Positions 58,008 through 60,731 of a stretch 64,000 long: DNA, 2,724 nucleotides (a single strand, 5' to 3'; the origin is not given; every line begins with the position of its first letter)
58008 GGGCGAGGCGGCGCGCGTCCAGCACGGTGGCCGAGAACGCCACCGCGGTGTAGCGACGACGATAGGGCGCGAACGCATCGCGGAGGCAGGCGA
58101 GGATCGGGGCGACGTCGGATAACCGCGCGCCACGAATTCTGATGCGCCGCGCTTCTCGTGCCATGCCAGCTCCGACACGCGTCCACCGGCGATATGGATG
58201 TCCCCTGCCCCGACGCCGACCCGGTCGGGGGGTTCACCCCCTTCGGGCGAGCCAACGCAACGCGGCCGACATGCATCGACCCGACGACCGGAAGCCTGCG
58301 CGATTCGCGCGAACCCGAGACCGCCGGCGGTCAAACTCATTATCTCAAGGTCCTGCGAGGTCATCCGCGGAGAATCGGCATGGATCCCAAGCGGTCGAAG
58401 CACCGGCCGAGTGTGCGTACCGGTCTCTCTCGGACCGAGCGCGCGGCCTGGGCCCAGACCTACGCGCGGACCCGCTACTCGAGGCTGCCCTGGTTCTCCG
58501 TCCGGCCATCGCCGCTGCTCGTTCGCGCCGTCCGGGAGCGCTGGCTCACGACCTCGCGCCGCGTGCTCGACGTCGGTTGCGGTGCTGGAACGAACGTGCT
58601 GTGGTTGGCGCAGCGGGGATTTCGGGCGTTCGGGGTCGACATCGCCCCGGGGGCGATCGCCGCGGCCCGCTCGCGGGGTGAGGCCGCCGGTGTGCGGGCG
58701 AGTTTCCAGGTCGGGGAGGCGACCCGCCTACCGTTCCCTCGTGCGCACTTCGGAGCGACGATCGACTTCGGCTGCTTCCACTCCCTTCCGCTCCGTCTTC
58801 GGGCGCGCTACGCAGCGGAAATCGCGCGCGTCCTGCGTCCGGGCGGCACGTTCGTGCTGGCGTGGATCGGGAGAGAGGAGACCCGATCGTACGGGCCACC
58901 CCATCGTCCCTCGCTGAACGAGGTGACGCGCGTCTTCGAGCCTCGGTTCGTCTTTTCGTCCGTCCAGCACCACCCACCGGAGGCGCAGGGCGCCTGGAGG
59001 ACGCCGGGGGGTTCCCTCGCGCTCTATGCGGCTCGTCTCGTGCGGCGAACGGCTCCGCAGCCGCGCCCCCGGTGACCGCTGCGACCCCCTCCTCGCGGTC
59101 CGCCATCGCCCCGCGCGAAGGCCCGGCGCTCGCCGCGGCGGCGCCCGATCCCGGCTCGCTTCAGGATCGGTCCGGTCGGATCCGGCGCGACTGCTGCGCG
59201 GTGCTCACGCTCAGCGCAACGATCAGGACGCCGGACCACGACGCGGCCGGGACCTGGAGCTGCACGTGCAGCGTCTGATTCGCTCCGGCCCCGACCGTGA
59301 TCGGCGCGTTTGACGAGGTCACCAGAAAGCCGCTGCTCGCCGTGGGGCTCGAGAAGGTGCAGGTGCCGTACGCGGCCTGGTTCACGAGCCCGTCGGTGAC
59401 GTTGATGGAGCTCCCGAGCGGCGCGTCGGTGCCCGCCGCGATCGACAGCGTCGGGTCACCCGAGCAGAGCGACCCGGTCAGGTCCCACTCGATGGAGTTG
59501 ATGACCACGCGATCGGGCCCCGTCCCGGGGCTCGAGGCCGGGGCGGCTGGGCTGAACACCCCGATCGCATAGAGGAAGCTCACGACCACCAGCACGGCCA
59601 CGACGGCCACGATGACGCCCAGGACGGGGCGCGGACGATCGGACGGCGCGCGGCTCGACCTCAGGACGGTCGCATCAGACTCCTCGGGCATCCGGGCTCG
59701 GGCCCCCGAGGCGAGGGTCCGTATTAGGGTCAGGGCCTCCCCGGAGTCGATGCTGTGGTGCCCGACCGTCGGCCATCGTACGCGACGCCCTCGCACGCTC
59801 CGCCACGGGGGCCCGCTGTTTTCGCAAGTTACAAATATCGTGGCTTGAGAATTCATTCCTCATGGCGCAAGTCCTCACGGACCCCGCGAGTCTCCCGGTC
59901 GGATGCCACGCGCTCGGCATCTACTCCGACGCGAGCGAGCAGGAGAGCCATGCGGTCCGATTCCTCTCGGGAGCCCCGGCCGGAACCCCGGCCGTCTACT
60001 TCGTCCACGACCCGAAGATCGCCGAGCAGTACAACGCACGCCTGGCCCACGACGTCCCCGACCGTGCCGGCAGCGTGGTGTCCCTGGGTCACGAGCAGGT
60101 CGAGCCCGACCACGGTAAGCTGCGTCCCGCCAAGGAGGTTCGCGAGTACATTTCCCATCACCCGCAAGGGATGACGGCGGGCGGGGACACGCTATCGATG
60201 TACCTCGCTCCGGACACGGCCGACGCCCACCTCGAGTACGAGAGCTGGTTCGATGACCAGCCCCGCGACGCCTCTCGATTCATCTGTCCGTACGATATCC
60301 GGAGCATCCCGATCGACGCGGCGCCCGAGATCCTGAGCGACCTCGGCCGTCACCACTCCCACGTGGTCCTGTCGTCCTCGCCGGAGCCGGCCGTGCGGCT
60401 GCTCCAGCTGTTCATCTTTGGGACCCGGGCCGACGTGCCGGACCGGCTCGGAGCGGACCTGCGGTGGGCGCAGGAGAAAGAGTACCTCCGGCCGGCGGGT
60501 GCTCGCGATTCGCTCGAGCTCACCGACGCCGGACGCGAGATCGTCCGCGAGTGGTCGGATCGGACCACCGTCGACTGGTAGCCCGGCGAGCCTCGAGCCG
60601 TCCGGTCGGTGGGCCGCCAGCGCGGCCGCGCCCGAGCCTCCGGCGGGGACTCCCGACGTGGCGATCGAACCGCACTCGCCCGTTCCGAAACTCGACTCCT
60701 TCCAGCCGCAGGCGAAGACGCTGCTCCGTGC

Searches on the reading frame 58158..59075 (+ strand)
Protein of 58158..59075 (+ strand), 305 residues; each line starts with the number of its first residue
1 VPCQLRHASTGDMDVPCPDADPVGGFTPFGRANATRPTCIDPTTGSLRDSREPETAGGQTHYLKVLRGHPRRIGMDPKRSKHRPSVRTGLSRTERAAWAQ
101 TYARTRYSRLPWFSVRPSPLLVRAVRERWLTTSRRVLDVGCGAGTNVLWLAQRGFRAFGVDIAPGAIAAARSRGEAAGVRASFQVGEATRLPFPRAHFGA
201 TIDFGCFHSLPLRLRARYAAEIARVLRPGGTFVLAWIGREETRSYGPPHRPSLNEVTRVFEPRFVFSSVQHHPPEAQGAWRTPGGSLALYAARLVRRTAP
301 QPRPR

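Call 18: search_protein_families(library=pfam, proteins=[window:58158-59075:+], max_evalue=0.001)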
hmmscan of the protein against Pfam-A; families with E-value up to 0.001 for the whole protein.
window:58158-59075:+ (305 aa): 11 families
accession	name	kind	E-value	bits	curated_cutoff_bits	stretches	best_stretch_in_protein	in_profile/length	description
PF13649.12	Methyltransf_25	-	1.8e-22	80.3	27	1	136-230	1-97/97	Methyltransferase domain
PF08241.18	Methyltransf_11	-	1e-20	74.6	21.2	1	137-234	1-95/95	Methyltransferase domain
PF05724.17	TPMT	-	1.5e-16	61.1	26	1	96-270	4-189/218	Thiopurine S-methyltransferase (TPMT)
PF13847.12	Methyltransf_31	-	8.6e-13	48.6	27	1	134-237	5-112/145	Methyltransferase domain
PF08242.18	Methyltransf_12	-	3.1e-10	41.1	30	1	137-232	1-98/98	Methyltransferase domain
PF13489.12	Methyltransf_23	-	1.4e-08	35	27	1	130-235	20-117/164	Methyltransferase domain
PF03141.22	Methyltransf_29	-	1.2e-05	24.6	23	1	128-235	113-218/506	Putative S-adenosyl-L-methionine-dependent methyltransferase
PF02353.26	CMAS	-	3.3e-05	23.8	27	1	130-244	60-174/273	Mycolic acid cyclopropane synthetase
PF01209.24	Ubie_methyltran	-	7.2e-05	22.7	20.1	1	132-235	47-152/233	ubiE/COQ5 methyltransferase family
PF05175.20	MTS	-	0.00024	21.2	23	1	118-184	20-86/170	Methyltransferase small domain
PF07021.18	MetW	-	0.00026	21.1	21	1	128-174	9-56/193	Methionine biosynthesis protein MetW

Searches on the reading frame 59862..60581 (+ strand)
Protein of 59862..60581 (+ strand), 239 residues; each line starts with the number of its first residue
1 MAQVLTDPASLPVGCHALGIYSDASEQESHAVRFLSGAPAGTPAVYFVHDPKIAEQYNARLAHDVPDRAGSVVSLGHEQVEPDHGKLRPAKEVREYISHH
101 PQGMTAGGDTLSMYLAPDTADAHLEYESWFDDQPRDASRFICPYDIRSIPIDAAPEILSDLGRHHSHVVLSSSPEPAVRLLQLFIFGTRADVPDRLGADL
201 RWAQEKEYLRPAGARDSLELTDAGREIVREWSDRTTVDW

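Call 57: search_protein_families(library=pfam, proteins=[window:59862-60581:+], max_evalue=0.001)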
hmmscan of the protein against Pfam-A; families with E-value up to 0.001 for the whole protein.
window:59862-60581:+ (239 aa): 1 family
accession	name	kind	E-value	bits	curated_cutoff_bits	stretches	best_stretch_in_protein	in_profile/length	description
PF14417.12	MEDS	-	0.00025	21.3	29.8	1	16-154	2-153/161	MEDS: MEthanogen/methylotroph, DcmR Sensory domain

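Call 72: find_encoding_contigs(protein=window:59862-60581:+, flank=10000, max_places=3)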
Protein window:59862-60581:+ (239 aa): 2 contigs read that carry it; 2 places shown.
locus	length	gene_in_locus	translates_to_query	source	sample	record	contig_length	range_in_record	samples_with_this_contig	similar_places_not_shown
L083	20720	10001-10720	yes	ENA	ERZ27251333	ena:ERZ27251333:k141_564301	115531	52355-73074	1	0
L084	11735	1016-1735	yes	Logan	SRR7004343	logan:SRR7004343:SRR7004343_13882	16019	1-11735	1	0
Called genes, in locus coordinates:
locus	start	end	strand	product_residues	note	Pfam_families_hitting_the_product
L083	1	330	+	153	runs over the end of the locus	-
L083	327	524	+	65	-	-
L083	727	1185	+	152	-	-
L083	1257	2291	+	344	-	-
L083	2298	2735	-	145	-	PF10604:Polyketide_cyc2 (weak)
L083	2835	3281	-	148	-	-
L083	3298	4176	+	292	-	PF04967:HTH_10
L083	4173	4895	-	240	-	PF13578:Methyltransf_24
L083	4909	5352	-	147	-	PF00782:DSPc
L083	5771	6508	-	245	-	PF12679:ABC2_membrane_2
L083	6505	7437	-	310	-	PF00005:ABC_tran, PF13304:AAA_21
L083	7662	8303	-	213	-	PF13302:Acetyltransf_3 (weak), PF00583:Acetyltransf_1, PF13673:Acetyltransf_10, PF13508:Acetyltransf_7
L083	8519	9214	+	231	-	PF05724:TPMT, PF13489:Methyltransf_23 (weak), PF13847:Methyltransf_31, PF08241:Methyltransf_11, PF08242:Methyltransf_12, PF13649:Methyltransf_25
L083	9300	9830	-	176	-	-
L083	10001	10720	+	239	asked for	-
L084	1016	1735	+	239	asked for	-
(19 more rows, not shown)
